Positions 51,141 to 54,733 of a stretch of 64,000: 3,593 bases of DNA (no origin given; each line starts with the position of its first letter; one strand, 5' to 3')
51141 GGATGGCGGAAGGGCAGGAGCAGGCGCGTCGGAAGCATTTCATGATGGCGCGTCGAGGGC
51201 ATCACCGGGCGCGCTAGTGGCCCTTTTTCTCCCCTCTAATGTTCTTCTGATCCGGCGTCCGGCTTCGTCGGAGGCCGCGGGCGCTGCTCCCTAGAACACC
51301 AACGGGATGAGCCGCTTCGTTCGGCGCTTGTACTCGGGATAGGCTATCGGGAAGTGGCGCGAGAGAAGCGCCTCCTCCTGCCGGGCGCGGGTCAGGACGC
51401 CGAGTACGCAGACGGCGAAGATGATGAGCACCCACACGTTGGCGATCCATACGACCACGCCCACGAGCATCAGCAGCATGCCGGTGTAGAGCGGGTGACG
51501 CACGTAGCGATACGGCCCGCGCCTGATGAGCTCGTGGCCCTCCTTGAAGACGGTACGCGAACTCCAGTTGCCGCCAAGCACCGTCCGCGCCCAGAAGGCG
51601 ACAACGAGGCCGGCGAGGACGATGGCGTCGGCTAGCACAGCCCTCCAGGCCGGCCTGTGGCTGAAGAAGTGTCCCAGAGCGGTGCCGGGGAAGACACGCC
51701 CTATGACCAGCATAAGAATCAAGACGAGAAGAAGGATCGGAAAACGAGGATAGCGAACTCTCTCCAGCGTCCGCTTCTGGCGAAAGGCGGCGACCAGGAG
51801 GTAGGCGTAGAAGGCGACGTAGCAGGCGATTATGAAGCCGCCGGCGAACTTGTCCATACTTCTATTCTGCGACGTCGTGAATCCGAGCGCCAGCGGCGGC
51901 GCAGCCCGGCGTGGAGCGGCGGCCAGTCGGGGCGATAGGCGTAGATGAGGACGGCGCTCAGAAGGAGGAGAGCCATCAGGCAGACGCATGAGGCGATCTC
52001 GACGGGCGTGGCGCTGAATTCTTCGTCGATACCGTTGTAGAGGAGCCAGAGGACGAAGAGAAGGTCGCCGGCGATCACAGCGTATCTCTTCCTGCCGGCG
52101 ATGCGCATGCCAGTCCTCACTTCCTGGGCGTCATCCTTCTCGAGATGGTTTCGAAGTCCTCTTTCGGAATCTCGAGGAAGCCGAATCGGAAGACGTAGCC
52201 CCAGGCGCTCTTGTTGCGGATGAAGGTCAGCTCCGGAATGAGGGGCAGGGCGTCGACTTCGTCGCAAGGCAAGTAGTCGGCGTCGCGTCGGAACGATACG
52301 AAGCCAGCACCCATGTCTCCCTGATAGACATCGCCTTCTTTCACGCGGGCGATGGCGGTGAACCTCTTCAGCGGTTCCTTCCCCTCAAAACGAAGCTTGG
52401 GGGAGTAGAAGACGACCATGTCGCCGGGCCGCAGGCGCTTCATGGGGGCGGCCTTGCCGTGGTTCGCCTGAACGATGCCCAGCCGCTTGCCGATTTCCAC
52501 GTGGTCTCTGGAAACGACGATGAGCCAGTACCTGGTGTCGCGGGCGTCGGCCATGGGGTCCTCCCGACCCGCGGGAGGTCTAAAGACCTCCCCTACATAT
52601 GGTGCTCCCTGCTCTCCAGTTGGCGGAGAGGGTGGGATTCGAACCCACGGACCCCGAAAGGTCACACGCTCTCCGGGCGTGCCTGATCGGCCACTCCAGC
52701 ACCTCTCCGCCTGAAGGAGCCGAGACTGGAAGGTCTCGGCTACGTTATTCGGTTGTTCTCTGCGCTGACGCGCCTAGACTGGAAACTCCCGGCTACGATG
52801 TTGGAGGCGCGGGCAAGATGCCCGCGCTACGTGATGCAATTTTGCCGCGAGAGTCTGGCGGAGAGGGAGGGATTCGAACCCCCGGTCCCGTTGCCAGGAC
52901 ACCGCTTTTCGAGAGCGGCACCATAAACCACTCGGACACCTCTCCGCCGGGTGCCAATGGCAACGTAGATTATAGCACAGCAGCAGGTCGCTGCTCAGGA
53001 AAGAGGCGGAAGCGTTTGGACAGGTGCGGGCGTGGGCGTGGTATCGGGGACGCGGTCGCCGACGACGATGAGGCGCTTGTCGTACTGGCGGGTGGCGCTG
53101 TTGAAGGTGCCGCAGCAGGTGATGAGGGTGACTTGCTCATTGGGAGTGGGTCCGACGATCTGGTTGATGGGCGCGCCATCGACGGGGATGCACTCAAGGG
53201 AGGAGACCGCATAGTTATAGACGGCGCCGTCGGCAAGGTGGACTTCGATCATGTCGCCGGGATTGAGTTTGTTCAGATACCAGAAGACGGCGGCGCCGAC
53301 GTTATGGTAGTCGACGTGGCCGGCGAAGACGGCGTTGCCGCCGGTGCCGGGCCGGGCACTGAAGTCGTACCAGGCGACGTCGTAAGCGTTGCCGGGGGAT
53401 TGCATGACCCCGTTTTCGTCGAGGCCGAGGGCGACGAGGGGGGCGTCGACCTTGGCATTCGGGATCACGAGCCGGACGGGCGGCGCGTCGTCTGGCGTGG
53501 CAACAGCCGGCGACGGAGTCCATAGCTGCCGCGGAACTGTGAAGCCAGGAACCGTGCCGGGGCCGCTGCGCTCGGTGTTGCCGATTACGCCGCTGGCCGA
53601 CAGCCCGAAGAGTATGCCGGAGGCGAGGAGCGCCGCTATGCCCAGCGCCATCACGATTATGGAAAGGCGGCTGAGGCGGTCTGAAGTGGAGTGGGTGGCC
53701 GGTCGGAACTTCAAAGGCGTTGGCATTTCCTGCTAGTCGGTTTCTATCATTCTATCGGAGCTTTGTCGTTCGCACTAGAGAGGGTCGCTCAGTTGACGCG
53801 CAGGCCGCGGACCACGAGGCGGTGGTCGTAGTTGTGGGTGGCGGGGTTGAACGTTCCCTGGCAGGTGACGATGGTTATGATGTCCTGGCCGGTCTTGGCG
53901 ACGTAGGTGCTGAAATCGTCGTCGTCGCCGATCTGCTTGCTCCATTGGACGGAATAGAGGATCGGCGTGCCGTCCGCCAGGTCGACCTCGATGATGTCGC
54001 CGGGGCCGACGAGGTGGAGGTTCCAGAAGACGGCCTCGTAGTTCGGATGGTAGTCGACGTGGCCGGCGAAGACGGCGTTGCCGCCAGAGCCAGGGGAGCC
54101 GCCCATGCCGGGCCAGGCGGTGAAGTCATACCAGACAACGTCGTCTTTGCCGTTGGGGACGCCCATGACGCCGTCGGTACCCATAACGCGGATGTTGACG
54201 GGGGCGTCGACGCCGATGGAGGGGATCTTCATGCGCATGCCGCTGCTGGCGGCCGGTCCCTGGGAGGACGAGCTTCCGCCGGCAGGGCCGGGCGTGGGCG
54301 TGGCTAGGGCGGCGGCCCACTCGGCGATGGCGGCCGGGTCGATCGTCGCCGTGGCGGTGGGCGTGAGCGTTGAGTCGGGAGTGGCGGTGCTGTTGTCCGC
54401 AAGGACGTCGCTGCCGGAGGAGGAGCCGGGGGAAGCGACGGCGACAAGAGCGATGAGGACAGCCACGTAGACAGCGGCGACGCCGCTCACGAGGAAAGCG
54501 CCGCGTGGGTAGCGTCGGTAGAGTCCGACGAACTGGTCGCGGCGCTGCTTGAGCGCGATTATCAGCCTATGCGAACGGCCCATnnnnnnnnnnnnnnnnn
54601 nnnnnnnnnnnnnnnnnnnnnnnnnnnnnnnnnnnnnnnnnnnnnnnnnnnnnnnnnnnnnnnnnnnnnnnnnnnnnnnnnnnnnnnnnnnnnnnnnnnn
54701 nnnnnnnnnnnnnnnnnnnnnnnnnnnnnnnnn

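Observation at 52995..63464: Four tandem sortase paralogues next to a battery of surface proteins with PP(K/N/G)TG sorting signals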

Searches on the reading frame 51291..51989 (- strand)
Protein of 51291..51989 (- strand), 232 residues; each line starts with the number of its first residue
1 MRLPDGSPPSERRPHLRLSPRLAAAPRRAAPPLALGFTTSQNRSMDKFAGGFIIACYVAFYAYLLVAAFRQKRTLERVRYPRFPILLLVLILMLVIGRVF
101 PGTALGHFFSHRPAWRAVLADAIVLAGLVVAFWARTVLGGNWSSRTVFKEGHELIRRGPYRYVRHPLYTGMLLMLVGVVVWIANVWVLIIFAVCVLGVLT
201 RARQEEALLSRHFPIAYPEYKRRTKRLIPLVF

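Call 52: search_protein_families(library=pfam, proteins=[window:51291-51989:-], max_evalue=0.001)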
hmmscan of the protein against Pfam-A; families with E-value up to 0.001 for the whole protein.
window:51291-51989:- (232 aa): 3 families
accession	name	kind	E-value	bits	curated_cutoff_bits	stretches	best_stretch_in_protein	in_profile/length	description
PF04140.19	ICMT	-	1.5e-14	54.6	24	1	123-209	4-93/95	Isoprenylcysteine carboxyl methyltransferase (ICMT) family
PF04191.18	PEMT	-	6.7e-14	52.6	25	1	115-213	1-102/105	Phospholipid methyltransferase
PF02544.21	Steroid_dh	-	0.00066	20.1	22.6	1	145-232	67-150/150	3-oxo-5-alpha-steroid 4-dehydrogenase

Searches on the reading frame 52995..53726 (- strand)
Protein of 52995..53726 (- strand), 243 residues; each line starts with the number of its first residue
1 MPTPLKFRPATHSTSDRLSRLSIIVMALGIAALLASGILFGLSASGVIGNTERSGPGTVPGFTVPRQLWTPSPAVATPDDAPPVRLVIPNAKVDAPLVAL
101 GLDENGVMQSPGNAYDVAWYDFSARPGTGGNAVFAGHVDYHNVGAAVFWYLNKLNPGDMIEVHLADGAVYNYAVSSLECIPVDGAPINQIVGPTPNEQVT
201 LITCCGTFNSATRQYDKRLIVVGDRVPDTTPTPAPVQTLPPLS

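Call 3: search_protein_families(library=pfam, proteins=[window:52995-53726:-], max_evalue=0.01)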
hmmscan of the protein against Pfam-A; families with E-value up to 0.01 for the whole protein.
window:52995-53726:- (243 aa): 1 family
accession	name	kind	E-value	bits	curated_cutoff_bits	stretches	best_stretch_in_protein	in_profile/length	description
PF04203.18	Sortase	-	2.2e-22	79.5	26.6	1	86-226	1-125/125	Sortase domain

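Call 4: search_protein_families(library=ncbifam, proteins=[window:52995-53726:-], max_evalue=0.01)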
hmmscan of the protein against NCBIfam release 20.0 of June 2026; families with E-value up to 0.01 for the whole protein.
window:52995-53726:- (243 aa): 7 families
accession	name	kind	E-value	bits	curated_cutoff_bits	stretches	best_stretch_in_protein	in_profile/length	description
NF033748.1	class_F_sortase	subfamily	1.1e-35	122.6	166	1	79-223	7-152/155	class F sortase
TIGR01076.1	sortase_fam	subfamily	1.7e-10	40.8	39.35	1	86-229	3-131/136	sortase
NF033747.1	class_E_sortase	subfamily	3.9e-10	39.9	160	1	82-213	70-198/211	class E sortase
TIGR03784.1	marine_sortase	equivalog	8.3e-10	38.6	158.25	1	114-221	75-172/174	class GN sortase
NF033746.1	class_D_sortase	subfamily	1.4e-06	28.1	165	1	88-205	15-115/135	class D sortase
NF058671.1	sortase_SrtD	exception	3.3e-06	26.9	140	1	117-204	91-168/187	class D sortase, LPxTATN-specific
NF033745.1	class_C_sortase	subfamily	8.9e-06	25.6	160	1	127-225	132-220/220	class C sortase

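Call 21: search_solved_structures(query=window:52995-53726:-, max_evalue=0.001, show_alignments=2)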
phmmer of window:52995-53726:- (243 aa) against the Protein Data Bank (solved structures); distinct sequences matched with E-value up to 0.001: 1.
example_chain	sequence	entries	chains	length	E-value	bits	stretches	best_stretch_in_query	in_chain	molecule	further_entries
5cuw_A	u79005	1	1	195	0.00034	23.4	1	126-213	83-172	SrtE1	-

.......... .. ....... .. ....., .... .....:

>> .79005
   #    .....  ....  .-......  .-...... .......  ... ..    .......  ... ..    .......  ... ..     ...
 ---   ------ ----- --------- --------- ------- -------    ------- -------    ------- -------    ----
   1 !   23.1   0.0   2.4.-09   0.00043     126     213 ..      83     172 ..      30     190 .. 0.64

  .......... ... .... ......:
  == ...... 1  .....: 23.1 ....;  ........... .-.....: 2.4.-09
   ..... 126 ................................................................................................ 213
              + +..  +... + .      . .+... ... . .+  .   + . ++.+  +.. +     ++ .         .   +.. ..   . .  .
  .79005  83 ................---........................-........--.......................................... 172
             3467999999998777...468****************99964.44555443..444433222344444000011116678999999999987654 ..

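Call 41: find_related_loci(query=A2, collection=metagenome_contigs, flank=9000)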
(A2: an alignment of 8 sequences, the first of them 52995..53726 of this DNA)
Query A2 (243 aa) in metagenome_contigs; peptide patterns used: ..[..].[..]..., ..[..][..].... (x = any residue, [..] = any of these).
361 stretches matched a pattern; 258 encode a relative of the query (tblastn E <= 1e-3); the best 80 are kept; 80 distinct loci.
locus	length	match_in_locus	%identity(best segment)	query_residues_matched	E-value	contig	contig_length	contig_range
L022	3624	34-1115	78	5-243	4e-123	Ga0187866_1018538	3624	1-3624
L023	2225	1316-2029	68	3-240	7e-108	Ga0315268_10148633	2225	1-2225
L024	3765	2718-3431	67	5-240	2e-102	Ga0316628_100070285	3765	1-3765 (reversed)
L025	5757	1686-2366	68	5-228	6e-100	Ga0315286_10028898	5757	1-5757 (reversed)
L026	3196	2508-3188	68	5-228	2e-101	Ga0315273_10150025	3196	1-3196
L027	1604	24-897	68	3-236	3e-104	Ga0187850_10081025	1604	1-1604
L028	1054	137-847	65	5-240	8e-106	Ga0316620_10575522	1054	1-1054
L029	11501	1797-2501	64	5-240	1e-96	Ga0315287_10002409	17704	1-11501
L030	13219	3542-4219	67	5-225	6e-96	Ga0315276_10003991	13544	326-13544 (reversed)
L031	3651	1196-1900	68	5-240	2e-96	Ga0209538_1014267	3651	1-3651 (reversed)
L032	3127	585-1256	65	5-226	8e-97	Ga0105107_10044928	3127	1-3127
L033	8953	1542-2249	68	5-240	7e-95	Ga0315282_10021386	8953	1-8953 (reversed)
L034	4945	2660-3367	68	5-240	6e-95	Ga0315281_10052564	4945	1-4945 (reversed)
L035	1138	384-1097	65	3-240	4e-99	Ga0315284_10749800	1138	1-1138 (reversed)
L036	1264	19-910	67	3-240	7e-95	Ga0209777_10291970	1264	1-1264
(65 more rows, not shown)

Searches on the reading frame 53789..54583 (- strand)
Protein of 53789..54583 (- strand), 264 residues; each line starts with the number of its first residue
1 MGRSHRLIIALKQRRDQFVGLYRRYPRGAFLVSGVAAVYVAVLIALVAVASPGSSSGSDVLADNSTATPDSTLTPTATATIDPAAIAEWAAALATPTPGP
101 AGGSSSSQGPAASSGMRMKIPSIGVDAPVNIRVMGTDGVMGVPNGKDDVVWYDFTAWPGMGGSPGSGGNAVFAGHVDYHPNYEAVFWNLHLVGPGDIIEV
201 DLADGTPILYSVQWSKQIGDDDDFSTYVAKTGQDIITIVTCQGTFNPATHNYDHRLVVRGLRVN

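Call 3: search_protein_families(library=pfam, proteins=[window:53789-54583:-], max_evalue=0.01)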
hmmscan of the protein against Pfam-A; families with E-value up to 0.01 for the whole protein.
window:53789-54583:- (264 aa): 1 family
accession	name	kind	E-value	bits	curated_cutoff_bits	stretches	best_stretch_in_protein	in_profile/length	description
PF04203.18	Sortase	-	9.3e-18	64.6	26.6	1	118-262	1-124/125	Sortase domain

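Call 4: search_protein_families(library=ncbifam, proteins=[window:53789-54583:-], max_evalue=0.01)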
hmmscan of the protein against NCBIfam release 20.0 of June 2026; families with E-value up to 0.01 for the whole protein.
window:53789-54583:- (264 aa): 7 families
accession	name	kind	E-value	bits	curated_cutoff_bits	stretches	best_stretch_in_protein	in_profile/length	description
NF033748.1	class_F_sortase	subfamily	5.7e-24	84.5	166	1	111-258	7-150/155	class F sortase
TIGR01076.1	sortase_fam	subfamily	5.9e-08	32.6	39.35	1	118-263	3-128/136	sortase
NF033745.1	class_C_sortase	subfamily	2e-07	30.9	160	1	165-262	132-220/220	class C sortase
TIGR03784.1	marine_sortase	equivalog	1.2e-05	25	158.25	1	164-259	87-173/174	class GN sortase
NF033747.1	class_E_sortase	subfamily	8.7e-05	22.5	160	1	116-258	72-201/211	class E sortase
NF058671.1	sortase_SrtD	exception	0.001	18.8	140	1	163-241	99-168/187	class D sortase, LPxTATN-specific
NF033746.1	class_D_sortase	subfamily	0.0011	18.8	165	1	163-241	45-114/135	class D sortase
